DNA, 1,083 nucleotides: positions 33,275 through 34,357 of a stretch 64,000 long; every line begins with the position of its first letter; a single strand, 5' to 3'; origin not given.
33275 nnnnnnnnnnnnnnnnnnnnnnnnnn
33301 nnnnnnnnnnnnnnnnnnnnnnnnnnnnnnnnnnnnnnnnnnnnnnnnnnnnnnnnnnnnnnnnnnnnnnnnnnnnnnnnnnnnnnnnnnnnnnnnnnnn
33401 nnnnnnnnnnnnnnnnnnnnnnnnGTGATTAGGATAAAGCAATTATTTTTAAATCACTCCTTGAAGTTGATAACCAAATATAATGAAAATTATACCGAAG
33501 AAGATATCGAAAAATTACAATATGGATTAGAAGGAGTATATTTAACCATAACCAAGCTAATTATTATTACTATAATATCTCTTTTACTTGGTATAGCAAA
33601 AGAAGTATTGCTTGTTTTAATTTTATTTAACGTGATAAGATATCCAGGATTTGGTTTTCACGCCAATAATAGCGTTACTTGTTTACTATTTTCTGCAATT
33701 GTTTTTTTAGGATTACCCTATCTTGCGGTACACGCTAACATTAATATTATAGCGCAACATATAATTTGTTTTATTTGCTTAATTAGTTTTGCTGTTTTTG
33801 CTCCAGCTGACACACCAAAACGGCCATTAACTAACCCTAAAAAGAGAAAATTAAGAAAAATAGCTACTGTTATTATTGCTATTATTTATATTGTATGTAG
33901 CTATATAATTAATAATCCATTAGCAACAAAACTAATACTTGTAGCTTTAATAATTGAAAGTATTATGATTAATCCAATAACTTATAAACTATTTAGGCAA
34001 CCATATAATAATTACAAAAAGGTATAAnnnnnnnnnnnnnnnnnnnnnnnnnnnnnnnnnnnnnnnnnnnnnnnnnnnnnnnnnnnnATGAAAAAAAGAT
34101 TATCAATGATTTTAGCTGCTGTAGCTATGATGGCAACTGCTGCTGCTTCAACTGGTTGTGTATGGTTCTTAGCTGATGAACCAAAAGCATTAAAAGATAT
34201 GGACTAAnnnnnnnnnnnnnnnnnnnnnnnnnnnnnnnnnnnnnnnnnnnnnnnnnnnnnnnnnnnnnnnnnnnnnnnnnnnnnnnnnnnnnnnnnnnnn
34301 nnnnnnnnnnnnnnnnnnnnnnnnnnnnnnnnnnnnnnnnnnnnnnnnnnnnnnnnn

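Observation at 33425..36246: agr-type quorum-sensing locus with an unannotated 39-aa AgrD and convergent agrBD / agrCA architecture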

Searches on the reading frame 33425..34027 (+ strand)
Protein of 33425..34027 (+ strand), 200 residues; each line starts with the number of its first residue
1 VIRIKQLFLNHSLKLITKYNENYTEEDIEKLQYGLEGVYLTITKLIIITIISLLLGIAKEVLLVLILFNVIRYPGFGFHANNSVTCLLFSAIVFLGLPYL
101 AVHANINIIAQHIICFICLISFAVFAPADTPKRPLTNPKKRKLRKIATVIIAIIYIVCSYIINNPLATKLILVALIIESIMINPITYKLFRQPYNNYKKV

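Call 3: search_protein_families(library=pfam, proteins=[window:33425-34027:+], max_evalue=0.1)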
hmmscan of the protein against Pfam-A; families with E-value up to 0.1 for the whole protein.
window:33425-34027:+ (200 aa): 3 families
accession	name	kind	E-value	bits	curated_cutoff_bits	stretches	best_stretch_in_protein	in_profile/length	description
PF04647.20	AgrB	-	1.2e-34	119.7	23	1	16-181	5-184/185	Accessory gene regulator B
PF11120.13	CBP_BcsF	-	0.047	14.1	23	1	86-105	9-28/60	Cellulose biosynthesis protein BcsF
PF10495.14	PACT_coil_coil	-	0.08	13.8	25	0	124-154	44-68/77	Pericentrin-AKAP-450 domain of centrosomal targeting protein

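Call 4: search_protein_families(library=ncbifam, proteins=[window:33425-34027:+], max_evalue=0.1)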
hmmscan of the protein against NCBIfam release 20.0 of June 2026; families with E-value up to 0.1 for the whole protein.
window:33425-34027:+ (200 aa): 2 families
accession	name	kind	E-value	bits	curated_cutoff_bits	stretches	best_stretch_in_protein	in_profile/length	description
NF002210.0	PRK01100.1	equivalog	5e-35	121.1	282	1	12-199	15-204/210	accessory gene regulator ArgB-like protein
TIGR03493.1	cellullose_BcsF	equivalog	0.0079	16.1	56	1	86-109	9-32/62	cellulose biosynthesis protein BcsF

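Call 8: list_cluster_members(proteins=[window:33425-34027:+, window:34088-34207:+, window:34239-35534:-, window:35515-36246:-, window:32369-32896:-])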
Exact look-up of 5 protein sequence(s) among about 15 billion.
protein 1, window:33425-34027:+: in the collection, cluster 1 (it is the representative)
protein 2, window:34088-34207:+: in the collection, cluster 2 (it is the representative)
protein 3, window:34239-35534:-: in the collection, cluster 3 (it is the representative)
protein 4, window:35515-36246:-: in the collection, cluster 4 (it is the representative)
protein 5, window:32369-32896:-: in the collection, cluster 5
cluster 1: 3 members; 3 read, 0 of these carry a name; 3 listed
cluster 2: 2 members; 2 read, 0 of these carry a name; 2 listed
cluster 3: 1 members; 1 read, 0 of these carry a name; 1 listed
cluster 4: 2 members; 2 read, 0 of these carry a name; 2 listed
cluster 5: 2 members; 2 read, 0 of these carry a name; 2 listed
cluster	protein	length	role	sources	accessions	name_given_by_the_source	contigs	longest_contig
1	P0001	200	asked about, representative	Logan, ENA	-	-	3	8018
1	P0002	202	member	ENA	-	-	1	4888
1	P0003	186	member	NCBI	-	-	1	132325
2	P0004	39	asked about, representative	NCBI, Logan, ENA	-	-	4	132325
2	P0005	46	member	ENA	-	-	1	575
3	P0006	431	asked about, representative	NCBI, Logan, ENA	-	-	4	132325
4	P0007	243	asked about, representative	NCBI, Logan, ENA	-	-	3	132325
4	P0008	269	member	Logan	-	-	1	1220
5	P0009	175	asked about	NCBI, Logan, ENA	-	-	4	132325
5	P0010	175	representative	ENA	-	-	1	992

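Call 10: find_homologous_proteins(query=window:33425-34027:+, max_evalue=0.00001)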
Query window:33425-34027:+ (200 aa): 946 proteins with E <= 0.00001 among 1411 candidates; the best 120 are listed.
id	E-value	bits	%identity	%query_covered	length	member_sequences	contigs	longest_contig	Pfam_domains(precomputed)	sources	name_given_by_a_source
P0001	4.7e-120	416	100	100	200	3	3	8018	PF04647.21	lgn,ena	-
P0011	9.5e-93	327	77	96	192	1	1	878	PF04647.21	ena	-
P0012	3.2e-76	273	64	98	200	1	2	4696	PF04647.21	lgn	-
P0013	1.7e-75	271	62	98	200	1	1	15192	PF04647.21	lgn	-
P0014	8.3e-75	269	65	98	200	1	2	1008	PF04647.21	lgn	-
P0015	1.1e-73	265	61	98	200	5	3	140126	PF04647.21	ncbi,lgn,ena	-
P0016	6.0e-73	262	62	98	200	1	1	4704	PF04647.21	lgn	-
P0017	6.1e-73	262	62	98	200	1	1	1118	PF04647.21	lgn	-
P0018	9.8e-72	259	61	98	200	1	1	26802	PF04647.21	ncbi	-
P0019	2.4e-71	257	63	98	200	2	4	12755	PF04647.21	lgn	-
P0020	3.6e-68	247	59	98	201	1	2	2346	PF04647.21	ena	-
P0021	5.5e-68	246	58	98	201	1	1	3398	PF04647.21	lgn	-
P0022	2.5e-66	241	61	98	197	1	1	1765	PF04647.21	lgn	-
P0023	1.3e-65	239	58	98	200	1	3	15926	PF04647.21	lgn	-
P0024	3.6e-65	237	55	99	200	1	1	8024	PF04647.21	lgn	-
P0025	8.6e-65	236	57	98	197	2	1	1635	PF04647.21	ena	-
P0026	1.2e-64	235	58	99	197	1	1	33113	PF04647.21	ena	-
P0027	2.2e-64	235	59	98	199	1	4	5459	PF04647.21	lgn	-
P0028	3.1e-64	234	57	98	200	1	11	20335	PF04647.21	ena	-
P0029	6.5e-64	233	61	98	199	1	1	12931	PF04647.21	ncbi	-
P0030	7.1e-64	233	61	98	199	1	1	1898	PF04647.21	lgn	-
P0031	7.7e-64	233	55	99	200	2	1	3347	PF04647.21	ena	-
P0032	7.7e-64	233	54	93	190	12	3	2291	PF04647.21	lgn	-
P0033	1.5e-63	232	57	99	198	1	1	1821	PF04647.21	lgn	-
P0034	2.4e-63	231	58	98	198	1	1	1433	PF04647.21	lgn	-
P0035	3.1e-63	231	53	99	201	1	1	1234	PF04647.21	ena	-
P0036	3.7e-63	231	57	99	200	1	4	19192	PF04647.21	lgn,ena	-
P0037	4.4e-63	230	58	98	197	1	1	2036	PF04647.21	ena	-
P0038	4.8e-63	230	57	99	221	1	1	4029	PF04647.21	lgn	-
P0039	3.4e-62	227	54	99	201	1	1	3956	PF04647.21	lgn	-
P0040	3.5e-62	227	57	98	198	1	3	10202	PF04647.21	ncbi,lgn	-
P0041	1.6e-61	225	54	98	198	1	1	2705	PF04647.21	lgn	-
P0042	1.8e-61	225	55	98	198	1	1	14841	PF04647.21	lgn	-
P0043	9.9e-61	223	54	98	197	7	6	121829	PF04647.21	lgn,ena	-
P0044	1.0e-60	223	53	98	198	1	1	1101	PF04647.21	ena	-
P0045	1.1e-60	223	55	93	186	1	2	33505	PF04647.21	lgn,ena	-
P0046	1.6e-60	222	55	99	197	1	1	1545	PF04647.21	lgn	-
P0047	1.7e-60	222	55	98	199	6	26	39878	PF04647.21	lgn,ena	-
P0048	2.1e-60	222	57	99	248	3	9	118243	PF04647.21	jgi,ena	-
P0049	2.7e-60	221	53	99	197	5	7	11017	PF04647.21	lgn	-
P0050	3.3e-60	221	51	99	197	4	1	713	PF04647.21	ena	-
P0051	3.5e-60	221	56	98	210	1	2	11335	PF04647.21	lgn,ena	-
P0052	3.7e-60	221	55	97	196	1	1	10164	PF04647.21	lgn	-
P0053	5.8e-60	220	55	99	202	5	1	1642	PF04647.21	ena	-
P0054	8.4e-60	220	54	99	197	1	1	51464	PF04647.21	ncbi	-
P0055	1.1e-59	219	57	99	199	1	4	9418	PF04647.21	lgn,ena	-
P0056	1.3e-59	219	53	99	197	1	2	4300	PF04647.21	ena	-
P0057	1.5e-59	219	53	99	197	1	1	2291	PF04647.21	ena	-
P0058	1.5e-59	219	57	98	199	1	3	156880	PF04647.21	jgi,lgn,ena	-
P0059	1.7e-59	219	57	98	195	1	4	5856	PF04647.21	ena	-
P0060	1.7e-59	219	53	98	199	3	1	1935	PF04647.21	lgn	-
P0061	1.7e-59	219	51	99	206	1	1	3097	PF04647.21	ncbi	-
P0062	2.1e-59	218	53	99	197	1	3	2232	PF04647.21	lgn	-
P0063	2.5e-59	218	55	97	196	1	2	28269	PF04647.21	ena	-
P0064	2.8e-59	218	53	98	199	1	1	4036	PF04647.21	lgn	-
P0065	2.9e-59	218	54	99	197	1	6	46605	PF04647.21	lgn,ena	-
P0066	3.6e-59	218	53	98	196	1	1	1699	PF04647.21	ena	-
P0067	3.8e-59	217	51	99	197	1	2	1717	PF04647.21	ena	-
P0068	4.0e-59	217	53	99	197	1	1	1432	PF04647.21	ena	-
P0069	4.2e-59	217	54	99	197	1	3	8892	PF04647.21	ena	-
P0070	4.8e-59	217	54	99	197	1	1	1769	PF04647.21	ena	-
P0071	5.0e-59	217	57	98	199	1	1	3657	PF04647.21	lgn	-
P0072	5.4e-59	217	54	98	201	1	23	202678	PF04647.21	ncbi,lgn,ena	-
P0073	5.5e-59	217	53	99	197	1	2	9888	PF04647.21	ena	-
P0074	5.7e-59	217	56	98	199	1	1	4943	PF04647.21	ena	-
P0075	6.1e-59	217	53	99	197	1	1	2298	PF04647.21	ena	-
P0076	6.2e-59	217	57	99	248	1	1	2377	PF04647.21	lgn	-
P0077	7.2e-59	217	54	97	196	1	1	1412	PF04647.21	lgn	-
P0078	7.4e-59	217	53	99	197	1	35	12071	PF04647.21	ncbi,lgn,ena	-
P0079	9.8e-59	216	55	99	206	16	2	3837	PF04647.21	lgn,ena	-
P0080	1.0e-58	216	56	98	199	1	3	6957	PF04647.21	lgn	-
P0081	1.3e-58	216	53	99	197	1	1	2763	PF04647.21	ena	-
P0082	1.5e-58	216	53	99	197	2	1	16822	PF04647.21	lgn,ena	-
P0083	1.5e-58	216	51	98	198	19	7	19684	PF04647.21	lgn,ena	-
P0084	1.6e-58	215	53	99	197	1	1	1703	PF04647.21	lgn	-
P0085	1.9e-58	215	52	99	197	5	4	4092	PF04647.21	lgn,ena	-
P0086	2.4e-58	215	52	98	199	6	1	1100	PF04647.21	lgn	-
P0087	2.4e-58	215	57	99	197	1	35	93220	PF04647.21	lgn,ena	-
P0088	2.5e-58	215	54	98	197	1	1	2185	PF04647.21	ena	-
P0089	3.2e-58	214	52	99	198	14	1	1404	PF04647.21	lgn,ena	-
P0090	3.7e-58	214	56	98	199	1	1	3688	PF04647.21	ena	-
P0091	3.7e-58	214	54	99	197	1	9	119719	PF04647.21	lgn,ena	-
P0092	4.0e-58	214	55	98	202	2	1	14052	PF04647.21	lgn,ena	-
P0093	4.4e-58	214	53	99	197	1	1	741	PF04647.21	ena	-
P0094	4.7e-58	214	54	99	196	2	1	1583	PF04647.21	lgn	-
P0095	5.1e-58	214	56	98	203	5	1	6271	PF04647.21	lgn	-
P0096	6.0e-58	214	54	98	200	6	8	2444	PF04647.21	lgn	-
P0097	6.3e-58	214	57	99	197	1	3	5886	PF04647.21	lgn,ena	-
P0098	7.5e-58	213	57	99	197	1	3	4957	PF04647.21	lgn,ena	-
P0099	7.7e-58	213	52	98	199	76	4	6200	PF04647.21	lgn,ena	-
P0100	7.8e-58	213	52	99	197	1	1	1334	PF04647.21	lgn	-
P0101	8.0e-58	213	54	99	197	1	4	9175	PF04647.21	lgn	-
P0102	8.1e-58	213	56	97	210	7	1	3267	PF04647.21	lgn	-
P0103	8.6e-58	213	53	99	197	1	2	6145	PF04647.21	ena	-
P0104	9.4e-58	213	52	99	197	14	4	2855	PF04647.21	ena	-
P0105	9.9e-58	213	53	99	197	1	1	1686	PF04647.21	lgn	-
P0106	1.0e-57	213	52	98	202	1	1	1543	PF04647.21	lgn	-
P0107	1.0e-57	213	55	98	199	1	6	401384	PF04647.21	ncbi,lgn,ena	-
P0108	1.0e-57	213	56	99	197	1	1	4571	PF04647.21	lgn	-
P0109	1.1e-57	213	57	99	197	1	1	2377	PF04647.21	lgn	-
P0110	1.1e-57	213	57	99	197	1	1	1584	PF04647.21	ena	-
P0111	1.3e-57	213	54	98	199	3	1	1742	PF04647.21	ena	-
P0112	1.4e-57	212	55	99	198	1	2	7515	PF04647.21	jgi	-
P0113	1.4e-57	212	52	98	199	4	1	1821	PF04647.21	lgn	-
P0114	1.4e-57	212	52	99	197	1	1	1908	PF04647.21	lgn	-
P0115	1.5e-57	212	54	99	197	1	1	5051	PF04647.21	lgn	-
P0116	1.6e-57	212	52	98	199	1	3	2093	PF04647.21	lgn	-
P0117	1.6e-57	212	52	98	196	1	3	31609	PF04647.21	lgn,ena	-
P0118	1.8e-57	212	50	99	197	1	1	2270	PF04647.21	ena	-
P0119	1.8e-57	212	52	98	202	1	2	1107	PF04647.21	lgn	-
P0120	1.8e-57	212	49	99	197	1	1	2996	PF04647.21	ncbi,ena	-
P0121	1.8e-57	212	52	99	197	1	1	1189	PF04647.21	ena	-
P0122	1.9e-57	212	54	93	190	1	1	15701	PF04647.21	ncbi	-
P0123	2.0e-57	212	57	99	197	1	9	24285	PF04647.21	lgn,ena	-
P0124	2.0e-57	212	53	99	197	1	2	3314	PF04647.21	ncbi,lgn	-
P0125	2.1e-57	212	53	98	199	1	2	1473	PF04647.21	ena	-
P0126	2.2e-57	212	52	99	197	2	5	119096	PF04647.21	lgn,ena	-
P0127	2.5e-57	212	50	99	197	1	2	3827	PF04647.21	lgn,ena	-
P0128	2.5e-57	212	53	99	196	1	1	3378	PF04647.21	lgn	-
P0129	2.6e-57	212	53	98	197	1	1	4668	PF04647.21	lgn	-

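Call 13: find_related_loci(query=A1, collection=genome_contigs, flank=6000)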
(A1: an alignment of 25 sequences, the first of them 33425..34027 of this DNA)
Query A1 (200 aa) in genome_contigs; peptide patterns used: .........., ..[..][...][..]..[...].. (x = any residue, [..] = any of these).
417 stretches matched a pattern; 396 encode a relative of the query (tblastn E <= 1e-3); the best 80 are kept; 80 distinct loci.
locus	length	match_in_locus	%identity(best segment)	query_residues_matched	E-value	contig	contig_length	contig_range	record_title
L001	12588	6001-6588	61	4-199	2e-80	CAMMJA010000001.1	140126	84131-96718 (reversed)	MAG: uncultured Tenericutes bacterium isolate ERR4836966_bin.3_MetaWRAP_v1.1_MAG genome assembly, contig: NODE_144_lengt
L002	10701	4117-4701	61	4-198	3e-79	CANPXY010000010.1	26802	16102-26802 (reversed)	MAG: uncultured Bacilli bacterium isolate Lapin-005__bin105 genome assembly, contig: Lapin-005__NODE_2352_length_26802_c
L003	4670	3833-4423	55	2-198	3e-75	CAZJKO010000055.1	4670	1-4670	MAG TPA_asm: uncultured Muribaculaceae bacterium isolate SRP287540_co1_54 genome assembly, contig: NODE_20110_length_467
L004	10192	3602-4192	57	4-200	1e-68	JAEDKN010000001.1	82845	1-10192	MAG: Bacilli bacterium isolate MAG215 NODE_105_length_82845_cov_29.345090, whole genome shotgun sequence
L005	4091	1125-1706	56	3-197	7e-67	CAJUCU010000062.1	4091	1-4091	MAG TPA_asm: uncultured Bacilli bacterium isolate MGBC117562 genome assembly, contig: MGBC117562.62, whole genome shotgu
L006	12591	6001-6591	52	4-200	9e-67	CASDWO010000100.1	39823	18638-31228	uncultured bacterium isolate SI.A50.metabat-bins.20 genome assembly, contig: SI.A50.metabat-bins.20.fa_k141_405982, whol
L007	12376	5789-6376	51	4-199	7e-66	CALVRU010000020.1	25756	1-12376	MAG: uncultured Bacilli bacterium isolate BRZ_CH__bin90 genome assembly, contig: BRZ_CH__NODE_2715_length_25756_cov_19.4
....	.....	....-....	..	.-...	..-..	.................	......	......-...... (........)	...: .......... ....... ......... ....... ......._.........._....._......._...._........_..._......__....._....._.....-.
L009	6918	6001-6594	52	4-200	7e-65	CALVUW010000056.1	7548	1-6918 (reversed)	MAG: uncultured Bacilli bacterium isolate BRZ_CQ__bin93 genome assembly, contig: BRZ_CQ__NODE_11401_length_7548_cov_5.18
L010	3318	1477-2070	52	3-200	8e-65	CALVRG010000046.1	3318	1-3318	MAG: uncultured Bacilli bacterium isolate E07__bin114 genome assembly, contig: E07__k127_5664430, whole genome shotgun s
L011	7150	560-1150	51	4-200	1e-64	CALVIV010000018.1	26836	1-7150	MAG: uncultured Bacilli bacterium isolate BRZ_IG__bin14 genome assembly, contig: BRZ_IG__NODE_1228_length_26836_cov_46.5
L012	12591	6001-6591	50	4-200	3e-64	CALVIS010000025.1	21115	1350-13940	MAG: uncultured Bacilli bacterium isolate BRZ_FH__bin24 genome assembly, contig: BRZ_FH__NODE_2536_length_21115_cov_18.3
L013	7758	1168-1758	50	4-200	1e-63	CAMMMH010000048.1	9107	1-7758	MAG: uncultured Tenericutes bacterium isolate ERR4968579_bin.33_MetaWRAP_v1.1_MAG genome assembly, contig: NODE_2867_len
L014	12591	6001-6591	50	4-200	1e-63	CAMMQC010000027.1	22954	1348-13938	MAG: uncultured Tenericutes bacterium isolate ERR4836964_bin.35_MetaWRAP_v1.1_MAG genome assembly, contig: NODE_1941_len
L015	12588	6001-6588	50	4-199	2e-63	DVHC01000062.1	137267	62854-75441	MAG TPA_asm: Candidatus Onthousia excrementipullorum isolate CHK184-20233 CHK184__C195439_L137267_ERR3414579, whole geno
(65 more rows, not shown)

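Call 43: search_solved_structures(query=window:33425-34027:+, max_evalue=0.01, show_alignments=1)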
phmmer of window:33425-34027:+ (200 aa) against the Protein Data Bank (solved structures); distinct sequences matched with E-value up to 0.01: 0.

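Call 55: find_encoding_contigs(protein=P0006, flank=1500, max_places=4)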
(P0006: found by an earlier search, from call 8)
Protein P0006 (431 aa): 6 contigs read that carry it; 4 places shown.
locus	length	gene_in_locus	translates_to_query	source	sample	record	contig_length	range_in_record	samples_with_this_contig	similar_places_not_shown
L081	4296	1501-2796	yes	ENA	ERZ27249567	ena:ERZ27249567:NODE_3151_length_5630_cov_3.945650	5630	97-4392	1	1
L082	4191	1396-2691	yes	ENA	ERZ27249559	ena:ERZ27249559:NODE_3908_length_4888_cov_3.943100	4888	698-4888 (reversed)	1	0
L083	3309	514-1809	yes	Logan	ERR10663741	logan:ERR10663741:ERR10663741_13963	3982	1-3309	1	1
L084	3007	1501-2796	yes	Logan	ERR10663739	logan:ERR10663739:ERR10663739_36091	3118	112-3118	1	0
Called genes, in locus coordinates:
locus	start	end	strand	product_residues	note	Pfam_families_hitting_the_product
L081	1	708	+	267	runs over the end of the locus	?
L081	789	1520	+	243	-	PF04397:LytTR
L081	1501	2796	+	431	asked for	PF14501:HATPase_c_5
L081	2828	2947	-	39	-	-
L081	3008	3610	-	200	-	PF04647:AgrB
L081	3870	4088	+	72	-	PF00313:CSD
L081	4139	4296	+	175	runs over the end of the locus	PF02482:Ribosomal_S30AE, PF16321:Ribosom_S30AE_C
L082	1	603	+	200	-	?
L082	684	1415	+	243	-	PF04397:LytTR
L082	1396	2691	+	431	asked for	PF14501:HATPase_c_5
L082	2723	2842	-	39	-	-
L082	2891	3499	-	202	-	PF04647:AgrB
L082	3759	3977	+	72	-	PF00313:CSD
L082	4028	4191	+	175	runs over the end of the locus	PF02482:Ribosomal_S30AE, PF16321:Ribosom_S30AE_C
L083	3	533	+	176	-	?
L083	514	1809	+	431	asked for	PF14501:HATPase_c_5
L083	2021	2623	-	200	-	PF04647:AgrB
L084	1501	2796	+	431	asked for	PF14501:HATPase_c_5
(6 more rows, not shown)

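Call 67: search_solved_structures(query=A1, max_evalue=1)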
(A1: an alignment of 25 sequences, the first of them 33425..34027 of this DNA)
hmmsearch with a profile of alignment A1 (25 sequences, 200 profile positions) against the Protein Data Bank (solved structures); distinct sequences matched with E-value up to 1: 1.
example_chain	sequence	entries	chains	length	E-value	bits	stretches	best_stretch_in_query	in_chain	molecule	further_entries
7qiw_H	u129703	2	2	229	0.2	14.4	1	122-164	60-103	Ribosomal_L6e_N domain-containing protein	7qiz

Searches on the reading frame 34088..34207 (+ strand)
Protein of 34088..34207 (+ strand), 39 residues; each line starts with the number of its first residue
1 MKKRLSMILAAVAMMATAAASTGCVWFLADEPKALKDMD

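Call 3: search_protein_families(library=pfam, proteins=[window:34088-34207:+], max_evalue=0.1)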
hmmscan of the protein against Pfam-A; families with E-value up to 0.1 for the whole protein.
window:34088-34207:+ (39 aa): 0 families

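Call 4: search_protein_families(library=ncbifam, proteins=[window:34088-34207:+], max_evalue=0.1)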
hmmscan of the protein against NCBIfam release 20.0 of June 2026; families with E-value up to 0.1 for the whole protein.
window:34088-34207:+ (39 aa): 3 families
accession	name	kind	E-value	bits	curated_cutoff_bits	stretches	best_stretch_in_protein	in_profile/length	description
TIGR04223.1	quorum_AgrD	subfamily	0.00081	19.5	19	1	6-33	5-31/38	AgrD family cyclic lactone autoinducer peptide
TIGR04361.1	TrbK_Ti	equivalog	0.027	14.8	50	1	8-34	4-30/64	entry exclusion protein TrbK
NF007759.0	PRK10440.1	equivalog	0.029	13.6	422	1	2-29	233-260/330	iron-enterobactin ABC transporter permease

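Call 66: search_protein_families(library=ncbifam, alignment_id=A4, max_evalue=0.01)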
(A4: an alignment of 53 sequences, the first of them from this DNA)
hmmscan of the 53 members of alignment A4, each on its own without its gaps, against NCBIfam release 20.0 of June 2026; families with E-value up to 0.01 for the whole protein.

A. member 1, seq(39 aa): 1 family
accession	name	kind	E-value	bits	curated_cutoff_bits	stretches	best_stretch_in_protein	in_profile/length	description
TIGR04223.1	quorum_AgrD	subfamily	0.00081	19.5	19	1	6-33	5-31/38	AgrD family cyclic lactone autoinducer peptide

B. families by the number of members that match (of 53 scanned): 2 families
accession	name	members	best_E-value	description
TIGR04223.1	quorum_AgrD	19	9.6e-08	AgrD family cyclic lactone autoinducer peptide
NF038029.1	LP_plasma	1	0.0017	lipoprotein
